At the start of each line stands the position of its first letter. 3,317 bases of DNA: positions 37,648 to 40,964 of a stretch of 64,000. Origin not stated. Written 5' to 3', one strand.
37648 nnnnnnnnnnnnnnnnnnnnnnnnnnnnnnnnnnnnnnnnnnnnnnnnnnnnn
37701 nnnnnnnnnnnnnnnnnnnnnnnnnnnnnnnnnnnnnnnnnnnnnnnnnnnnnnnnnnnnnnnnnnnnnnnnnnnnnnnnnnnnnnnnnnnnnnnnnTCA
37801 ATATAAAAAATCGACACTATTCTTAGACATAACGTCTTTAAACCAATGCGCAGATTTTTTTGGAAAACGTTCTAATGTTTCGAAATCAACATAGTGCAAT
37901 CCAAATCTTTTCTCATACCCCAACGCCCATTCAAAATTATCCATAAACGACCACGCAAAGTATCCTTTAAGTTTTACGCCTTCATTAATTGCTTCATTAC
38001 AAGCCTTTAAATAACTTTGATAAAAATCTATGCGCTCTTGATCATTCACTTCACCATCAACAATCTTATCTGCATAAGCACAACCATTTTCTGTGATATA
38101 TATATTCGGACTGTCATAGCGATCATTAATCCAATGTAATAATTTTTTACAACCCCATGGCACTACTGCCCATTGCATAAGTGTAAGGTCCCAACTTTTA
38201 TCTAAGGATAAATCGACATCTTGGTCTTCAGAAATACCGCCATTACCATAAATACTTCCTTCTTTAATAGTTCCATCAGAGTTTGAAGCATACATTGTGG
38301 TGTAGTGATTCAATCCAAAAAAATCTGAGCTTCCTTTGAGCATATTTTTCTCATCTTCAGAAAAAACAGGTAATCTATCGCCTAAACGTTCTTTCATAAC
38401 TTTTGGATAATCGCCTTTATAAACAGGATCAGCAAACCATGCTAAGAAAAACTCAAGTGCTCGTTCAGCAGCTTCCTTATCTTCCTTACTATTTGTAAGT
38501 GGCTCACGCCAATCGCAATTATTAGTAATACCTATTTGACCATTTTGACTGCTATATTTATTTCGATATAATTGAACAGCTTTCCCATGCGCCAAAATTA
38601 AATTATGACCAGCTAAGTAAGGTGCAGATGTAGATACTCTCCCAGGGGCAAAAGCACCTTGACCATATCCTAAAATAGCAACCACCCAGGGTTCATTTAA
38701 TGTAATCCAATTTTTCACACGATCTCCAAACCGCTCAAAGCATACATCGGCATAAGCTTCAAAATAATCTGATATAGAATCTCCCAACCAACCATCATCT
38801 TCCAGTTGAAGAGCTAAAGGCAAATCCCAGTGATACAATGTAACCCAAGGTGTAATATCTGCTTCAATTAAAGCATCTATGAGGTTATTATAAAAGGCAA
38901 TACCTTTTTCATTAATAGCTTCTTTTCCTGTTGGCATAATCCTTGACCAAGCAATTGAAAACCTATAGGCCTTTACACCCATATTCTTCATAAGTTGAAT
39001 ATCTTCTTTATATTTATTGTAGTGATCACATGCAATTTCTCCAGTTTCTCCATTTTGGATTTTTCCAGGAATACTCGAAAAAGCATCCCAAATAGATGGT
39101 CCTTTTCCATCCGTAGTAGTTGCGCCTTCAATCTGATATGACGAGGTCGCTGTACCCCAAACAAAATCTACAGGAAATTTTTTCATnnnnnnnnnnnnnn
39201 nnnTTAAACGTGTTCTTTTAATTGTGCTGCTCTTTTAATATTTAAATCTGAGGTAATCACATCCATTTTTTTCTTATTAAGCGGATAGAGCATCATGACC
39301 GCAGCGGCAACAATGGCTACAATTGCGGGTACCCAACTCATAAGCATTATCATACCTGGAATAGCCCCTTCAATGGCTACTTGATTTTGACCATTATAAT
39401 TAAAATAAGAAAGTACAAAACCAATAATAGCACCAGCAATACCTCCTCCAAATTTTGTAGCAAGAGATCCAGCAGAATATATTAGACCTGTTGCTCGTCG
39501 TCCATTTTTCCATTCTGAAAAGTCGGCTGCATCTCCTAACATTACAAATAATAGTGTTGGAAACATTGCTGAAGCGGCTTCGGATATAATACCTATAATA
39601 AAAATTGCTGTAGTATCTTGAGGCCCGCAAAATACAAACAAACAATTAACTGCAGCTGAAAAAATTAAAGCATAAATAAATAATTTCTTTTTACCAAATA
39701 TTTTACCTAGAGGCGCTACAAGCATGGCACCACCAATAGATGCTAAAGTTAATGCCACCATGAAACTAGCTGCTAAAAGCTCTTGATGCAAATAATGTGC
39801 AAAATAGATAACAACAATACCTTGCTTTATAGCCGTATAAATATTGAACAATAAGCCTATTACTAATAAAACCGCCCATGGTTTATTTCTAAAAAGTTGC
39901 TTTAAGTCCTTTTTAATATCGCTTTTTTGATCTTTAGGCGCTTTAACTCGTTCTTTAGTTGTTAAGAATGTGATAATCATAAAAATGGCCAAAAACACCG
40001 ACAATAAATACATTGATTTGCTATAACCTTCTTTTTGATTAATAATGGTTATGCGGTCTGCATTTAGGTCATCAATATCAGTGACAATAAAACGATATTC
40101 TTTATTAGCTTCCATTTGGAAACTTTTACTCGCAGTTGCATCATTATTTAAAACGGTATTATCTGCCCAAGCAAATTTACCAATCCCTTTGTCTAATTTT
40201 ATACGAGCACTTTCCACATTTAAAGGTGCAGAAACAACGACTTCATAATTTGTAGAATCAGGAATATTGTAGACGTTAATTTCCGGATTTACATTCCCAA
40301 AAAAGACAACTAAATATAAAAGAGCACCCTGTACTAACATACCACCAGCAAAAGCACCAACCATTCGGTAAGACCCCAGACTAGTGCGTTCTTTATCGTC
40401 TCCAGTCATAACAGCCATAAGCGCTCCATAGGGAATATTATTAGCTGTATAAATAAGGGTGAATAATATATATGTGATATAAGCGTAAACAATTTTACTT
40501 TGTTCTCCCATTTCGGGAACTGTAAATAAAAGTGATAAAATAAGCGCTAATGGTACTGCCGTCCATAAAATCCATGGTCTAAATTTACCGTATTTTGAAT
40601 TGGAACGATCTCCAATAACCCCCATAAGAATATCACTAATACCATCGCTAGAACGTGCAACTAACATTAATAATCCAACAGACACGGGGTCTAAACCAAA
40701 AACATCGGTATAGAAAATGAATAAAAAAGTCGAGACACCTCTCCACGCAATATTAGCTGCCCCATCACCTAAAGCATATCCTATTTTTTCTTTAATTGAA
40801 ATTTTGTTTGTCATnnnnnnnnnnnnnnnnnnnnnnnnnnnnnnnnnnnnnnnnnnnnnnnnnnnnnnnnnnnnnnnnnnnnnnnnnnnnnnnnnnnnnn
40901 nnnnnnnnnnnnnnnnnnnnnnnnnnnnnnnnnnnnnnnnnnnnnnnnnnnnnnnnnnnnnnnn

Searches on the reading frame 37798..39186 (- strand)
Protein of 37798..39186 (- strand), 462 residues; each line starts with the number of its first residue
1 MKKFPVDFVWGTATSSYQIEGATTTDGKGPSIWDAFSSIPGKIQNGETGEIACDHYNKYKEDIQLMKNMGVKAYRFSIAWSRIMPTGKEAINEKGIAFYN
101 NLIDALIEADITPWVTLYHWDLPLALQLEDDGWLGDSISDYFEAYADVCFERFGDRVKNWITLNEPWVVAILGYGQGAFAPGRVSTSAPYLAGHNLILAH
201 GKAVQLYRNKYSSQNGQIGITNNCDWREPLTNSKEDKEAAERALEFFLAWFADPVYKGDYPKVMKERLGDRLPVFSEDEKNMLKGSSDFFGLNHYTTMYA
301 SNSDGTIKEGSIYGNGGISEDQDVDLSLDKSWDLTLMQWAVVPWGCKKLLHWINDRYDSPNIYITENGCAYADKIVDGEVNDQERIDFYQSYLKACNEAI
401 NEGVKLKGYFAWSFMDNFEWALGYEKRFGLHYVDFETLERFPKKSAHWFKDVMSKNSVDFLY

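Call 7: search_protein_families(library=pfam, proteins=[window:37798-39186:-])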
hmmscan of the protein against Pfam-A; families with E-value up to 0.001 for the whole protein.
window:37798-39186:- (462 aa): 1 family
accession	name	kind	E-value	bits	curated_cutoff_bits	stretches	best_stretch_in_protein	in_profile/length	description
PF00232.24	Glyco_hydro_1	-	8.6e-186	618.2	22.6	1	2-457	3-452/453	Glycosyl hydrolase family 1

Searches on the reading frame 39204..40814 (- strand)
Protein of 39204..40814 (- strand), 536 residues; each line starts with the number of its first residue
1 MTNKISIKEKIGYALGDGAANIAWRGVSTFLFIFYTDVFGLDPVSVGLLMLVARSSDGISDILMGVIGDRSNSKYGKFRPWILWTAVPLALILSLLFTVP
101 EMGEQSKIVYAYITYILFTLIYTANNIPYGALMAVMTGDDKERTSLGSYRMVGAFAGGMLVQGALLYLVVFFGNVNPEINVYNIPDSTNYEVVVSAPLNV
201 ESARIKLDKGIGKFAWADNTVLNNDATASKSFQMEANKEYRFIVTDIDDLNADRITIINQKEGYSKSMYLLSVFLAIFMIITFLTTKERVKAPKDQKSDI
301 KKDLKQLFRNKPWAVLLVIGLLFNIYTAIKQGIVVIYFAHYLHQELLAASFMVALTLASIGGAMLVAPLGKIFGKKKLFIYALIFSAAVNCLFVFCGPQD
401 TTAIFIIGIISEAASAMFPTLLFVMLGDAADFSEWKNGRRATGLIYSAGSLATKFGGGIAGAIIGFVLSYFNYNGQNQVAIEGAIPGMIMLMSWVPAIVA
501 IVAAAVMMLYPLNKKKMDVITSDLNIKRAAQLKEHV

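Call 7: search_protein_families(library=pfam, proteins=[window:39204-40814:-])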
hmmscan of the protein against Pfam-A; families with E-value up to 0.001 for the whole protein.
window:39204-40814:- (536 aa): 3 families
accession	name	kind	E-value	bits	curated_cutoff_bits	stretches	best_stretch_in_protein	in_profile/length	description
PF13347.12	MFS_2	-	2.6e-90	303.5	27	2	259-514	166-427/427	MFS/sugar transport protein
PF07690.21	MFS_1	-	1.1e-15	57.8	33.4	2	335-515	19-177/347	Major Facilitator Superfamily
PF12832.13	MFS_1_like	-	0.0005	19.7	25.2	0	268-417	159-317/373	MFS_1 like family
